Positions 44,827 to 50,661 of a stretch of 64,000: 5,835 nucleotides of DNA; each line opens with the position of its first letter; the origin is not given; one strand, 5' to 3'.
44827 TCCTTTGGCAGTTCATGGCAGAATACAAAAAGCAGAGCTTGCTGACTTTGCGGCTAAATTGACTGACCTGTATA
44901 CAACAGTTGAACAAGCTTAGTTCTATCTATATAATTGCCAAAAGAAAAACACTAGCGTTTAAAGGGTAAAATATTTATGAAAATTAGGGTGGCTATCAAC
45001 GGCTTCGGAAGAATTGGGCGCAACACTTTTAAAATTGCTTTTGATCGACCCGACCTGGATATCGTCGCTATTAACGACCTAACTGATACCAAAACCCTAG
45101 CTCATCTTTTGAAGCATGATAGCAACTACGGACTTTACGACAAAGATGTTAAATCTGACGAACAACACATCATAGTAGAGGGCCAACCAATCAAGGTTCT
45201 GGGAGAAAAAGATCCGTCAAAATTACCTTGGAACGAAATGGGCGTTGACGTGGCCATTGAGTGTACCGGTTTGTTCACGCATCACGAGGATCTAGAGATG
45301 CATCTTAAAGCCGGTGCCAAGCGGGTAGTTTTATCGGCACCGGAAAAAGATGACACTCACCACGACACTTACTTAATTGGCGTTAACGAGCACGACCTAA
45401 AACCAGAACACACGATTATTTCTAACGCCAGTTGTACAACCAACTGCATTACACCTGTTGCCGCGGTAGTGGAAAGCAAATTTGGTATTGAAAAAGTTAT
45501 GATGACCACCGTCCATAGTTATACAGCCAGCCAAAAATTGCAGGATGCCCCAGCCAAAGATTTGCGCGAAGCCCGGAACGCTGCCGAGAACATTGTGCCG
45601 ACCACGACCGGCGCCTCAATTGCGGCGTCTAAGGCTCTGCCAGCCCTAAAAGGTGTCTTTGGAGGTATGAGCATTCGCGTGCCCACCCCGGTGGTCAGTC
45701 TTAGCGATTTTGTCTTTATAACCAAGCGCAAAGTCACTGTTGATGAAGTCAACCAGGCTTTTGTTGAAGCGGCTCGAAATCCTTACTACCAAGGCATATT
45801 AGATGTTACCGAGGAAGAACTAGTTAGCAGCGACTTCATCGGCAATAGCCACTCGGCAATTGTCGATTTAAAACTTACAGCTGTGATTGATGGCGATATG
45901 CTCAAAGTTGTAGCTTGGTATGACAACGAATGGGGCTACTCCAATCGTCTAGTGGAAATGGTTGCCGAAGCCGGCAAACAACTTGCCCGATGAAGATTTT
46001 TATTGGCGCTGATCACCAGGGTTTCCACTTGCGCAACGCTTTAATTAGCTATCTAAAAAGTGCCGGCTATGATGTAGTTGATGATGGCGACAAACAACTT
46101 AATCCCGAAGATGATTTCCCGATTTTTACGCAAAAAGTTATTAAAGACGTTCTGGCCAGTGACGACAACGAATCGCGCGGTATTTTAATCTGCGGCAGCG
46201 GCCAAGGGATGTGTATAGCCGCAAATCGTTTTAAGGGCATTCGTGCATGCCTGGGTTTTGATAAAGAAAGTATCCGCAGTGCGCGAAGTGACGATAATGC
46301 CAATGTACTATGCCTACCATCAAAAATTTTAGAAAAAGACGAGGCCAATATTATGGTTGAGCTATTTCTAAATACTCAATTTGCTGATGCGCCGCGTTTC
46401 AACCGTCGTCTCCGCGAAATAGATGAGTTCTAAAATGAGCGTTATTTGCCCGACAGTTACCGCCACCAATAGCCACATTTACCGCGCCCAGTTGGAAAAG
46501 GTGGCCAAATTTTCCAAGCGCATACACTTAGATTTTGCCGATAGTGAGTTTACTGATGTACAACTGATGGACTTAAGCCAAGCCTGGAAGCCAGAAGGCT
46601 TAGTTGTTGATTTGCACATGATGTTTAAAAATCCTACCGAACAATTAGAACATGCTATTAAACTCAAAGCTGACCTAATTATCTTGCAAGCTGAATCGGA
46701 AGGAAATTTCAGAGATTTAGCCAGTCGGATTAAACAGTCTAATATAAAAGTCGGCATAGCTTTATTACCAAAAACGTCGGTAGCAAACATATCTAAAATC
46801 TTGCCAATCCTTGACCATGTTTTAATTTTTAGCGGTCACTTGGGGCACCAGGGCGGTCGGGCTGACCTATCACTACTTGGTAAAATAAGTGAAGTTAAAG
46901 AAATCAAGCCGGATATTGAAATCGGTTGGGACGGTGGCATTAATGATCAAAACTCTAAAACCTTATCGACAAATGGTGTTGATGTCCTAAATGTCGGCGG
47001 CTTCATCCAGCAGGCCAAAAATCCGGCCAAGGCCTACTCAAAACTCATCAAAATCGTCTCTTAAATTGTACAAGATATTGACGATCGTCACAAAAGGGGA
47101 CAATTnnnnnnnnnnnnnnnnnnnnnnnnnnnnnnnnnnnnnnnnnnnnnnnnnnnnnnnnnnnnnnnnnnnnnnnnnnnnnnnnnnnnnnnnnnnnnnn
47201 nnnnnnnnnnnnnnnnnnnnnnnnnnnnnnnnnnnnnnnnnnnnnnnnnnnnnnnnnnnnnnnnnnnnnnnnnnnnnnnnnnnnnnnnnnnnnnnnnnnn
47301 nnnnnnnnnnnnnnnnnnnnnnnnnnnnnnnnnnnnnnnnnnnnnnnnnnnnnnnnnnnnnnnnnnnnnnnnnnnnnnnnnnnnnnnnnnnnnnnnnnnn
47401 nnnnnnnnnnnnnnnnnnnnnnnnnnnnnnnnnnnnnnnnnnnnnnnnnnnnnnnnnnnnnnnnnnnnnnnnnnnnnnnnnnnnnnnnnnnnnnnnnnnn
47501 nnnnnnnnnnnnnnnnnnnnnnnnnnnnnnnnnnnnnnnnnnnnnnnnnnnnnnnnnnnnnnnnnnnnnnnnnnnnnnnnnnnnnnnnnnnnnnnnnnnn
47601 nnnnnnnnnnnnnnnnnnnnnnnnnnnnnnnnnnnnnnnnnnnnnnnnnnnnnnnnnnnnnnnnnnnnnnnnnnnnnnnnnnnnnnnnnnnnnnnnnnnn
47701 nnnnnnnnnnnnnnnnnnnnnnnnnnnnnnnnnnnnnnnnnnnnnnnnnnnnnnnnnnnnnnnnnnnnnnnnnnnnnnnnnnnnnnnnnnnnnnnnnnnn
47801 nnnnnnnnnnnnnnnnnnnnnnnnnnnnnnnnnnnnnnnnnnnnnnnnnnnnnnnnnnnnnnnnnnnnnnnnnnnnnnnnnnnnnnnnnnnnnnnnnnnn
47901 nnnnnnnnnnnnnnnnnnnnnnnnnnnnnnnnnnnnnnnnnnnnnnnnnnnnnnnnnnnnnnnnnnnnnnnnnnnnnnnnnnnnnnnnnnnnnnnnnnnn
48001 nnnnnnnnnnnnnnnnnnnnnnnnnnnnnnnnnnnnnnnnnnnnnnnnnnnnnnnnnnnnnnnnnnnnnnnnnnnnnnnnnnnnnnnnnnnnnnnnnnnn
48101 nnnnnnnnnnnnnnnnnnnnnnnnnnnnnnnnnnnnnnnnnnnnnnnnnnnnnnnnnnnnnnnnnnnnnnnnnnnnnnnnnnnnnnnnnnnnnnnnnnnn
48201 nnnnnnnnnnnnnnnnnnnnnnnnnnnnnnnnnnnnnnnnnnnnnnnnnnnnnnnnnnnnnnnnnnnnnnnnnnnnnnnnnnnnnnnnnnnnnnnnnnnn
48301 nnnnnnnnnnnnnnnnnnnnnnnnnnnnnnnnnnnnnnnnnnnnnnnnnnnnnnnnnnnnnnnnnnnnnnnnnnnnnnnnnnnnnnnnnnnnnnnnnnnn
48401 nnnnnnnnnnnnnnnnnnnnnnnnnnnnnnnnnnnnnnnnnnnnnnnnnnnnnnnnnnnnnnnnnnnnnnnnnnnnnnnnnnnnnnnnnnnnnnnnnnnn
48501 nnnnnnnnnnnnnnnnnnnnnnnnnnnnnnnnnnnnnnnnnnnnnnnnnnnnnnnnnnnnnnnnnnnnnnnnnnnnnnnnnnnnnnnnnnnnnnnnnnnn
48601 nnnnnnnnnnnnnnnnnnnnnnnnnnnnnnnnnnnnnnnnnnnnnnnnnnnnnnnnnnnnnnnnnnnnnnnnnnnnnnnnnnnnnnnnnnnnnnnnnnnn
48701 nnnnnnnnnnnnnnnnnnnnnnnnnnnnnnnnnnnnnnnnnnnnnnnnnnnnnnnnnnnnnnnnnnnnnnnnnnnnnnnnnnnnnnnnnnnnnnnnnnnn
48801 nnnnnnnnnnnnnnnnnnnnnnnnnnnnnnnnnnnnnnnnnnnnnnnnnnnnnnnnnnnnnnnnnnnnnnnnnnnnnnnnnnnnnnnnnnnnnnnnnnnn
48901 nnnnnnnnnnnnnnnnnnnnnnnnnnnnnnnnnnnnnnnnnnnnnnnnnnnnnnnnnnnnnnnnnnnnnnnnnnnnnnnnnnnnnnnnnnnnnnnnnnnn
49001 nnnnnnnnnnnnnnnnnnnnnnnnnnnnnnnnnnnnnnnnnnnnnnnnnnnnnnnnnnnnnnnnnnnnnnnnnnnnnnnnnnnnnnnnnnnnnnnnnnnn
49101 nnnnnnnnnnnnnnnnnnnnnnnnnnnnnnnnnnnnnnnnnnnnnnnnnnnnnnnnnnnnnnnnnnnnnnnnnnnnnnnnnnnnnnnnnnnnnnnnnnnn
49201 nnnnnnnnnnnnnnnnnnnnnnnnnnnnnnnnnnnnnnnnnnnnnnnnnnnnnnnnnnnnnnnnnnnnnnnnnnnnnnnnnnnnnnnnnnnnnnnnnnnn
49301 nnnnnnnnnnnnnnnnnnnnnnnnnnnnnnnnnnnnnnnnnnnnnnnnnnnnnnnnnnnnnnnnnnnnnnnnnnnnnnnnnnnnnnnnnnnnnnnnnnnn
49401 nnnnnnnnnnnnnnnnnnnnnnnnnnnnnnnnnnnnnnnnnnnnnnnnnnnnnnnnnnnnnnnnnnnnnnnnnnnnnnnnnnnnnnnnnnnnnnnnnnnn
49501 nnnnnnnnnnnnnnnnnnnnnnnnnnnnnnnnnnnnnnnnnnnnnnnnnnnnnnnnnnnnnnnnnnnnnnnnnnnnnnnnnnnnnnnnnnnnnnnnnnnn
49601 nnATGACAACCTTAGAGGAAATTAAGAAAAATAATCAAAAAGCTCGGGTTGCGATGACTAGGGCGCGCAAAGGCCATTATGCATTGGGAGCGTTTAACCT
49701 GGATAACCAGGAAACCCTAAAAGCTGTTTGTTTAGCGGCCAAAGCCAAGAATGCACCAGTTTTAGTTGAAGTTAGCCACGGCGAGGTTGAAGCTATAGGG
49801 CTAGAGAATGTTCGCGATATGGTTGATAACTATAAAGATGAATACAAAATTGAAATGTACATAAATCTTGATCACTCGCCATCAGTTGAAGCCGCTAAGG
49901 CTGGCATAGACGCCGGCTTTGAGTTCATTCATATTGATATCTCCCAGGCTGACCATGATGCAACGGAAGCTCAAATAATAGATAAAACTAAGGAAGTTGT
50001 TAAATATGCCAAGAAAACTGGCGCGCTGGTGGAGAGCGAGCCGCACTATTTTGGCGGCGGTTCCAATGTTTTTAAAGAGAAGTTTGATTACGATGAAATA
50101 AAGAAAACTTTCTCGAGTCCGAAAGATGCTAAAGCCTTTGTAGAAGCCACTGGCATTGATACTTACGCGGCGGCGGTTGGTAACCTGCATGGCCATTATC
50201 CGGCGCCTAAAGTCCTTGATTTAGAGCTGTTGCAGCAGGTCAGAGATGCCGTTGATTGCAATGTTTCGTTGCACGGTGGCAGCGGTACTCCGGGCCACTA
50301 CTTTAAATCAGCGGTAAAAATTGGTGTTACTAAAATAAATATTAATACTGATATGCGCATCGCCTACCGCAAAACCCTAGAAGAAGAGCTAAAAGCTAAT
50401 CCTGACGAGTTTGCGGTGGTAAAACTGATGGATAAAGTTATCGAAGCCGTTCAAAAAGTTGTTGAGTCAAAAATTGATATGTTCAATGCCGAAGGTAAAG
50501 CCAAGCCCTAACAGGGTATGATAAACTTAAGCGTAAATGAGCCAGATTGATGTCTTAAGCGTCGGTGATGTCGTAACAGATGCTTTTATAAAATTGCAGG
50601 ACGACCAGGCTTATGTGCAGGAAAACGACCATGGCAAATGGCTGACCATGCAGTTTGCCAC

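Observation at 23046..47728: A 44-bp repeat with terminal inverted repeats and a central perfect palindrome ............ occurs three times, two copies bracketing a PaaX-family regulator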

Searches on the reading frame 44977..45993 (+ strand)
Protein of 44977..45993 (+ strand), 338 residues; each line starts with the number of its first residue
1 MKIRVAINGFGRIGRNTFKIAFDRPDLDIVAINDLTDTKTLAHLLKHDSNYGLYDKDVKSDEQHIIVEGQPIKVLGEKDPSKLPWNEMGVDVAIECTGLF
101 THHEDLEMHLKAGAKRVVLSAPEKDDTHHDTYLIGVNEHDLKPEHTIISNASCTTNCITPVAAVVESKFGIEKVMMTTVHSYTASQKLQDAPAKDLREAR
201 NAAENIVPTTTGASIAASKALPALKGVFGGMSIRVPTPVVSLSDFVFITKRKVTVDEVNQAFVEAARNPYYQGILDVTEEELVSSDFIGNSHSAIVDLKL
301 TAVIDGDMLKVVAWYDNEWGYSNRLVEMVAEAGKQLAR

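Call 7: search_protein_families(library=pfam, proteins=[window:44977-45993:+], max_evalue=0.01)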
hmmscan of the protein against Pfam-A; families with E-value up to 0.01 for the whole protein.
window:44977-45993:+ (338 aa): 2 families
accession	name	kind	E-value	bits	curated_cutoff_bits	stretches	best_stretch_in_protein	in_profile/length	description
PF02800.25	Gp_dh_C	-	1.8e-55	187.3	24.4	1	158-315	1-158/158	Glyceraldehyde 3-phosphate dehydrogenase, C-terminal domain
PF00044.30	Gp_dh_N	-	1.5e-38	131.6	31.7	1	3-102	1-100/101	Glyceraldehyde 3-phosphate dehydrogenase, NAD binding domain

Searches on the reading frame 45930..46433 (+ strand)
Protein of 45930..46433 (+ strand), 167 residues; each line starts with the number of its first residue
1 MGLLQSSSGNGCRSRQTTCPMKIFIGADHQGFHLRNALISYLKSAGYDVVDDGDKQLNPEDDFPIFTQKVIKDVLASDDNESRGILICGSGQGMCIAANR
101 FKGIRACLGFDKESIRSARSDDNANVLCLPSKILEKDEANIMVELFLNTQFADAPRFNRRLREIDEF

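Call 7: search_protein_families(library=pfam, proteins=[window:45930-46433:+], max_evalue=0.01)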
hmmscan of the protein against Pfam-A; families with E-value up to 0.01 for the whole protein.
window:45930-46433:+ (167 aa): 1 family
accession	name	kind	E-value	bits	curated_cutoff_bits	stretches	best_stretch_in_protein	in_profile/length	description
PF02502.23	LacAB_rpiB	-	1.7e-39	135.4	24.7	1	23-164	1-138/138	Ribose/Galactose Isomerase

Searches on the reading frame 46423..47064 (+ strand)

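Call 7: search_protein_families(library=pfam, proteins=[window:46423-47064:+], max_evalue=0.01)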
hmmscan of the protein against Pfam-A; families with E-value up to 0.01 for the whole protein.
window:46423-47064:+ (213 aa): 3 families
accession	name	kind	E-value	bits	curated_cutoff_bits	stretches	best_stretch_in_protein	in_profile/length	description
PF00834.25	Ribul_P_3_epim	-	2.6e-25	89.4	21.1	1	8-193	2-195/198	Ribulose-phosphate 3 epimerase family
PF01729.25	QRPTase_C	-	3.8e-06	27.2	23.1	0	156-199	119-162/169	Quinolinate phosphoribosyl transferase, C-terminal domain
PF00215.30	OMPdecase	-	0.00078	19.8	27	1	156-207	166-220/221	Orotidine 5'-phosphate decarboxylase / HUMPS family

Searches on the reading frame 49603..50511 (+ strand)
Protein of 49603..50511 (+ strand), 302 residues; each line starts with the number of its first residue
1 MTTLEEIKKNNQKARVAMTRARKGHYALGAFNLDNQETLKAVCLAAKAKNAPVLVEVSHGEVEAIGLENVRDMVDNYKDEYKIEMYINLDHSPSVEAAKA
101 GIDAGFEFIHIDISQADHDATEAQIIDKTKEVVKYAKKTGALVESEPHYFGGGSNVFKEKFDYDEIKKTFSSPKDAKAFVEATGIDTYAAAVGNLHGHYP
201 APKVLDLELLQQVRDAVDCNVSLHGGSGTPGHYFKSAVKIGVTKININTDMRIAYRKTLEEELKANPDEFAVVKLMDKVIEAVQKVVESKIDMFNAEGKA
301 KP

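Call 7: search_protein_families(library=pfam, proteins=[window:49603-50511:+], max_evalue=0.01)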
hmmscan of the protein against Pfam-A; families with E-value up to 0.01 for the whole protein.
window:49603-50511:+ (302 aa): 1 family
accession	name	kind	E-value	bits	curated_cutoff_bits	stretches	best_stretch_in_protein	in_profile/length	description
PF01116.26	F_bP_aldolase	-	1.1e-66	225.6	25.5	1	17-299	6-277/277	Fructose-bisphosphate aldolase class-II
